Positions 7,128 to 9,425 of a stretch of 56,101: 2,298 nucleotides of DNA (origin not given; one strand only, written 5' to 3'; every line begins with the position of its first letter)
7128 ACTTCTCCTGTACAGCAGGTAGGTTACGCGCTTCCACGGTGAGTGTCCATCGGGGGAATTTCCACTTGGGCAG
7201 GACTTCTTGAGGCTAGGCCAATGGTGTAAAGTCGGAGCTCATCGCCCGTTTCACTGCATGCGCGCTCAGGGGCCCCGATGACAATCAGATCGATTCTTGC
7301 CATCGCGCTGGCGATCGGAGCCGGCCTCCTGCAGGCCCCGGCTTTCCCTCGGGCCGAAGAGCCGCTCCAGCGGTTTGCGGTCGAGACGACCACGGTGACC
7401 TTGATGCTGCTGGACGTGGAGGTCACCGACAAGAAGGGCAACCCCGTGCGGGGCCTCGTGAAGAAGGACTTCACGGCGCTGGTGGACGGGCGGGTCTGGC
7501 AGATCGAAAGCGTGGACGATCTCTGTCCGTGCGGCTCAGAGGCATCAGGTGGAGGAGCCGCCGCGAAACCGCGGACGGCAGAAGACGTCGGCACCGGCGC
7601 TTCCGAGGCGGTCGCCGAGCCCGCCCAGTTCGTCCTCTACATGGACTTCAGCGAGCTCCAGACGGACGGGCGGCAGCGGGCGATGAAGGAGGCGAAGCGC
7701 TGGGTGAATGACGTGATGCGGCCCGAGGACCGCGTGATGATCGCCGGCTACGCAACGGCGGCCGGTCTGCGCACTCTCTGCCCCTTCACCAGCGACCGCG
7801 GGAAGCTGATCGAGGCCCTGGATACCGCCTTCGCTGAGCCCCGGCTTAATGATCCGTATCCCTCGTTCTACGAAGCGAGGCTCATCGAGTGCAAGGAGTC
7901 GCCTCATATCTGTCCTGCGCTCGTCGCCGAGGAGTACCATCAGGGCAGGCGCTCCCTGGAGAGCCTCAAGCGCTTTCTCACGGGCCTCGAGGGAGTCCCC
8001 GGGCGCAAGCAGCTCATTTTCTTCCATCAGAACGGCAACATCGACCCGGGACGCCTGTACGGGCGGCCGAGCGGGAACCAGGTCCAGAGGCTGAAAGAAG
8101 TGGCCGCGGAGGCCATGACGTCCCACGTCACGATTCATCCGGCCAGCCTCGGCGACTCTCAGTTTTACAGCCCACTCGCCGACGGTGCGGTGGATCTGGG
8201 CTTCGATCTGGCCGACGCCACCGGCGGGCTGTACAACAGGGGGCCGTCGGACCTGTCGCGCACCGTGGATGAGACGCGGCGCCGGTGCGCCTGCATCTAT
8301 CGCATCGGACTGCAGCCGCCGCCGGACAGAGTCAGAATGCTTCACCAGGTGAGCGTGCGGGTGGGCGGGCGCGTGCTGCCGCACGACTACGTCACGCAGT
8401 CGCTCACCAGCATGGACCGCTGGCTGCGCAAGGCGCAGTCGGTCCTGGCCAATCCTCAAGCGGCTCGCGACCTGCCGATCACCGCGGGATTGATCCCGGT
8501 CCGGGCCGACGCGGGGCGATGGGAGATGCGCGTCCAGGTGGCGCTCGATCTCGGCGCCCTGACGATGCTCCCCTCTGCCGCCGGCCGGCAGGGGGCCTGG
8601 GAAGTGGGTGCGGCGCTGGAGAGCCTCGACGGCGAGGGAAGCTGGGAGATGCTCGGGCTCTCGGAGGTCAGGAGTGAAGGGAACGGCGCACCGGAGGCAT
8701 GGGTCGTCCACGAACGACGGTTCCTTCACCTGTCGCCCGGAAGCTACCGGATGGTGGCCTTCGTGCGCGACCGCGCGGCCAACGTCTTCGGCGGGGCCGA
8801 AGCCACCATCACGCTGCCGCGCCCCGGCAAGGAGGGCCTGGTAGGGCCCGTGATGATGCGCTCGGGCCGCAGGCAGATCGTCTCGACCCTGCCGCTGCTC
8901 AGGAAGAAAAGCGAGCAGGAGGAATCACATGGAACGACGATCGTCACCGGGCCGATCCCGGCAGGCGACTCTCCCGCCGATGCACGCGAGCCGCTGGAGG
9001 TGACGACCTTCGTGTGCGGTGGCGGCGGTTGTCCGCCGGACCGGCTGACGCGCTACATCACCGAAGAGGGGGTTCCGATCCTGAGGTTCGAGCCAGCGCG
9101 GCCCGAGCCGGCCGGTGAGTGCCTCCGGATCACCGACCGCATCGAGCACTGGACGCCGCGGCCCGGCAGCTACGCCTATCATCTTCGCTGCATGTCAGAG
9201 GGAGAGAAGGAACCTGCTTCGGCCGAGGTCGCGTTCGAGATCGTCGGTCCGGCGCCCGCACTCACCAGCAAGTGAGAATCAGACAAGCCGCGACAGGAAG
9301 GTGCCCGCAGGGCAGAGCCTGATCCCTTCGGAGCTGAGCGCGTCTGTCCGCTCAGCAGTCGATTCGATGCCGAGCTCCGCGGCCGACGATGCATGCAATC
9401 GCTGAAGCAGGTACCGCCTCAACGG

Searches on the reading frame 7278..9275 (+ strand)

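Call 28: search_protein_families(library=pfam, proteins=[window:7278-9275:+], max_evalue=0.001)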
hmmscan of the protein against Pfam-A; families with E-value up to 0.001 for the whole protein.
window:7278-9275:+ (665 aa): 0 families

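Call 62: search_protein_families(library=pfam, proteins=[window:7278-9275:+], max_evalue=10)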
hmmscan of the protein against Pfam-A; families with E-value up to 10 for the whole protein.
window:7278-9275:+ (665 aa): 1 family
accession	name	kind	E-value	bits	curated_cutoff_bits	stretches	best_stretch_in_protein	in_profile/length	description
PF13519.12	VWA_2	-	0.01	16.9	27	1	122-183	5-68/107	von Willebrand factor type A domain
